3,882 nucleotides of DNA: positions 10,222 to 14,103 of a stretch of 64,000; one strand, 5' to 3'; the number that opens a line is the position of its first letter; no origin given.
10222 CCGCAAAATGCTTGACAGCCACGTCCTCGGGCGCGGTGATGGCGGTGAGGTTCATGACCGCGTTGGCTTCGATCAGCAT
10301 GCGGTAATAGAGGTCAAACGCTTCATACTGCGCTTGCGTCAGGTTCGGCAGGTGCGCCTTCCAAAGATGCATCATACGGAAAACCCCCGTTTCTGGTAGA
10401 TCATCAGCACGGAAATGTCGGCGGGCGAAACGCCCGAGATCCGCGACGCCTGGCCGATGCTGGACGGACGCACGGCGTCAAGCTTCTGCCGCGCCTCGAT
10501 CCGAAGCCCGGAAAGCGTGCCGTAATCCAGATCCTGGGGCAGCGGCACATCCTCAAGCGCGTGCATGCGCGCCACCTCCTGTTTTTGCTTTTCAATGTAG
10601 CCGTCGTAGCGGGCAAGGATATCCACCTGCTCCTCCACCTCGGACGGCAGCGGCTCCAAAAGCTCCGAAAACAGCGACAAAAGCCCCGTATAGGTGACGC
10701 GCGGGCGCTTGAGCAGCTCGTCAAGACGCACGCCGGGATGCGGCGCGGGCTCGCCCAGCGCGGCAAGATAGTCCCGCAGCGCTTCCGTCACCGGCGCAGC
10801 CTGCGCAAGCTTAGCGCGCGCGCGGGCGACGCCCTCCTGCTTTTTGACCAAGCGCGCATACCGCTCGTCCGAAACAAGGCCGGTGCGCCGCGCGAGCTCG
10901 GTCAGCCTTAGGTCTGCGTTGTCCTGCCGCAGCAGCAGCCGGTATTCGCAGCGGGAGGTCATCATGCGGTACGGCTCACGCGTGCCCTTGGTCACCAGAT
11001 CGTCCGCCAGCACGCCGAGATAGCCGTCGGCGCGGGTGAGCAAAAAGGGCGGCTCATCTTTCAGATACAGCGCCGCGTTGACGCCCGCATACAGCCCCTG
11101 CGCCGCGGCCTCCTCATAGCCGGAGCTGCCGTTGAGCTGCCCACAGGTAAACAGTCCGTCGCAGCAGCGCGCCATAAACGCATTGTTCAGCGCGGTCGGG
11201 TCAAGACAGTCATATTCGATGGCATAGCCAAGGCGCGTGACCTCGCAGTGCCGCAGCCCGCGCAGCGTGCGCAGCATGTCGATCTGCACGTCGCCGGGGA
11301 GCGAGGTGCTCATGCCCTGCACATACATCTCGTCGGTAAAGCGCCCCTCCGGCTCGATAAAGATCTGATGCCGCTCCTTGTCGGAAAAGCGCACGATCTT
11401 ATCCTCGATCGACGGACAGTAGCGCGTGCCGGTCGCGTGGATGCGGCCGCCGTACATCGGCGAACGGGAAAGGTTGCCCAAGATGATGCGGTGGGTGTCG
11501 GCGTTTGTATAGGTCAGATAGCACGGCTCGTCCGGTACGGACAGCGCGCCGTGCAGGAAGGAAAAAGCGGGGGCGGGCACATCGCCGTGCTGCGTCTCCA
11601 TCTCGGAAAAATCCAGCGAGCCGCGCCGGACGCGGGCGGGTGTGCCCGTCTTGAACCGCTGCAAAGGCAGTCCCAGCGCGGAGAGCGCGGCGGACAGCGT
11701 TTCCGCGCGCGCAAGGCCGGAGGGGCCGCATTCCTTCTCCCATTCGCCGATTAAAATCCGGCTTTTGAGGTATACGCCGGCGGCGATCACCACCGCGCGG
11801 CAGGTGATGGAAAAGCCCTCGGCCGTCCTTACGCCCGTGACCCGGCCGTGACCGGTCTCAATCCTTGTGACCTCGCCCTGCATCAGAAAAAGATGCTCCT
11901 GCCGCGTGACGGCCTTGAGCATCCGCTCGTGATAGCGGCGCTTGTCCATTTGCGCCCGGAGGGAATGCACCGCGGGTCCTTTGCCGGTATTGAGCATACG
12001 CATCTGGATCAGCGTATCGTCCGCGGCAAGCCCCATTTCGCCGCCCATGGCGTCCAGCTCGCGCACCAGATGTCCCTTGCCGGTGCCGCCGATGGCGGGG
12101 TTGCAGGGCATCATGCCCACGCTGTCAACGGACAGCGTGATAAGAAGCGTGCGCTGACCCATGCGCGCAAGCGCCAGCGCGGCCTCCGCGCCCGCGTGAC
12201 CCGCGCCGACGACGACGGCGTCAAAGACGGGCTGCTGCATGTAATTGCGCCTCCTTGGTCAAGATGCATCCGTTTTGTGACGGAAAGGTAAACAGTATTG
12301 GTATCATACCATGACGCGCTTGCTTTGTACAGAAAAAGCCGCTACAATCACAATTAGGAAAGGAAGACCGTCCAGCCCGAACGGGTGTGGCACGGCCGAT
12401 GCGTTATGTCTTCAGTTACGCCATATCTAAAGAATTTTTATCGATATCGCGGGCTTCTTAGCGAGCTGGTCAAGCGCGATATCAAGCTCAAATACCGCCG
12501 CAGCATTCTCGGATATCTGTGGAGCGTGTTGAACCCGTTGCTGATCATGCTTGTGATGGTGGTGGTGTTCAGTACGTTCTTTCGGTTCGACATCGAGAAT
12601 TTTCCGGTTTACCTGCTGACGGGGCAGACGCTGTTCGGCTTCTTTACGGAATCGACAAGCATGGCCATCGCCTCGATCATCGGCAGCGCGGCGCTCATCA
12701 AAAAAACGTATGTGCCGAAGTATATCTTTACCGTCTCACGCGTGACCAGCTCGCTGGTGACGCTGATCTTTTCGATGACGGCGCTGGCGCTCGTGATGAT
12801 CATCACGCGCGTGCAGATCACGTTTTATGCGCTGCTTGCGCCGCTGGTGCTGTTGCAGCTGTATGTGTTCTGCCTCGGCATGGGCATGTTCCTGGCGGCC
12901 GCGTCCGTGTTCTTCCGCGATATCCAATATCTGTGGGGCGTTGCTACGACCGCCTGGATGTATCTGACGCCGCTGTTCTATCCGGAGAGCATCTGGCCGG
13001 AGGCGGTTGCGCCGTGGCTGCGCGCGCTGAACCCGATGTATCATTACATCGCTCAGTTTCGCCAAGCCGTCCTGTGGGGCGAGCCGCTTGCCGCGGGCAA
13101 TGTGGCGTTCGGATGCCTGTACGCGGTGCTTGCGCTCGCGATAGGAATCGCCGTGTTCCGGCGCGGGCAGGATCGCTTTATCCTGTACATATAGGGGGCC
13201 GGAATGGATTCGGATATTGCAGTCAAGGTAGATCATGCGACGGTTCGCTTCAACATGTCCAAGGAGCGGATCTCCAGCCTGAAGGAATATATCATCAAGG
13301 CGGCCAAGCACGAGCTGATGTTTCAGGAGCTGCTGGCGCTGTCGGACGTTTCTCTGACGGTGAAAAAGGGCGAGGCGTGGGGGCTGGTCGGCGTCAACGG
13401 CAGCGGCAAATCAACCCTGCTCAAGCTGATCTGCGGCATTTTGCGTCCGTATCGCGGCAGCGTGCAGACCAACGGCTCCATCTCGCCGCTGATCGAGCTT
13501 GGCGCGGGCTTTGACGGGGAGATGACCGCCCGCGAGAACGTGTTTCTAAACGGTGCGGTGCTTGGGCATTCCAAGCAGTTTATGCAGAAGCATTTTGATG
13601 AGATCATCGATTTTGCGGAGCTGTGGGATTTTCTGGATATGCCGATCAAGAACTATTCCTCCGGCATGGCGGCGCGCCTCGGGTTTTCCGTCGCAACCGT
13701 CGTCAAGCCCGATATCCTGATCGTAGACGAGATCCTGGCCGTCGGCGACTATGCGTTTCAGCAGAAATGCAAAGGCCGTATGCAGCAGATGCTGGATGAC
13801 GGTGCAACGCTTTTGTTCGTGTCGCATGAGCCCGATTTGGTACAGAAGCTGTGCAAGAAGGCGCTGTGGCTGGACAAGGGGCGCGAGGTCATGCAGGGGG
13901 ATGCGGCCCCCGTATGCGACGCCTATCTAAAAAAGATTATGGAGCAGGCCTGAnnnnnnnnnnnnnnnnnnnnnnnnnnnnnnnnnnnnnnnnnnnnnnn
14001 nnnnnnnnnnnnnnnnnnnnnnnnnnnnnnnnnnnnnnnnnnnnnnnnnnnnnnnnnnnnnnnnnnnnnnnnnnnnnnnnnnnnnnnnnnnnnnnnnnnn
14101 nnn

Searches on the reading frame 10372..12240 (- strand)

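Call 71: search_protein_families(library=pfam, proteins=[window:10372-12240:-], max_evalue=0.001)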
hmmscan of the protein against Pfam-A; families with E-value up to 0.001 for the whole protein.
window:10372-12240:- (622 aa): 7 families
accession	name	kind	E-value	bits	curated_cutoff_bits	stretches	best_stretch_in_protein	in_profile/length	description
PF01134.28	GIDA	-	1.4e-144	482.4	22.1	1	7-396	1-390/391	Glucose inhibited division protein A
PF13932.14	SAM_GIDA_C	-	7.1e-25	87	27.1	1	558-613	2-57/57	tRNA modifying enzyme MnmG/GidA C-terminal helical bundle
PF21680.2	GIDA_C_1st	-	9.3e-17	62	24.7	1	458-553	1-96/96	tRNA modifying enzyme MnmG/GidA C-terminal helical domain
PF07992.20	Pyr_redox_2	-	1.9e-09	37.8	26.1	1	7-156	2-109/291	Pyridine nucleotide-disulphide oxidoreductase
PF01266.30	DAO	-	5.4e-09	36.5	27.9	1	90-159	137-207/353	FAD dependent oxidoreductase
PF13738.12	Pyr_redox_3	-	0.00015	21.6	30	0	83-161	63-139/305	Pyridine nucleotide-disulphide oxidoreductase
PF12831.13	FAD_oxidored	-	0.00047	20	27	0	7-35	1-29/416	FAD dependent oxidoreductase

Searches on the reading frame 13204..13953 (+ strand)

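Call 71: search_protein_families(library=pfam, proteins=[window:13204-13953:+], max_evalue=0.001)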
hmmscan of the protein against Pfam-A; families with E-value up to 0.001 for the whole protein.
window:13204-13953:+ (249 aa): 3 families
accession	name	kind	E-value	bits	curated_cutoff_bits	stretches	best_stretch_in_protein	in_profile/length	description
PF00005.33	ABC_tran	-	1.5e-22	81.1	25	1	46-177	1-135/137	ABC transporter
PF13304.12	AAA_21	-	0.00018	22.1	27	0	61-94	4-43/304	AAA domain, putative AbiEii toxin, Type IV TA system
PF13555.12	AAA_29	-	0.00098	19.3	27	0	52-91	18-56/61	P-loop containing region of AAA domain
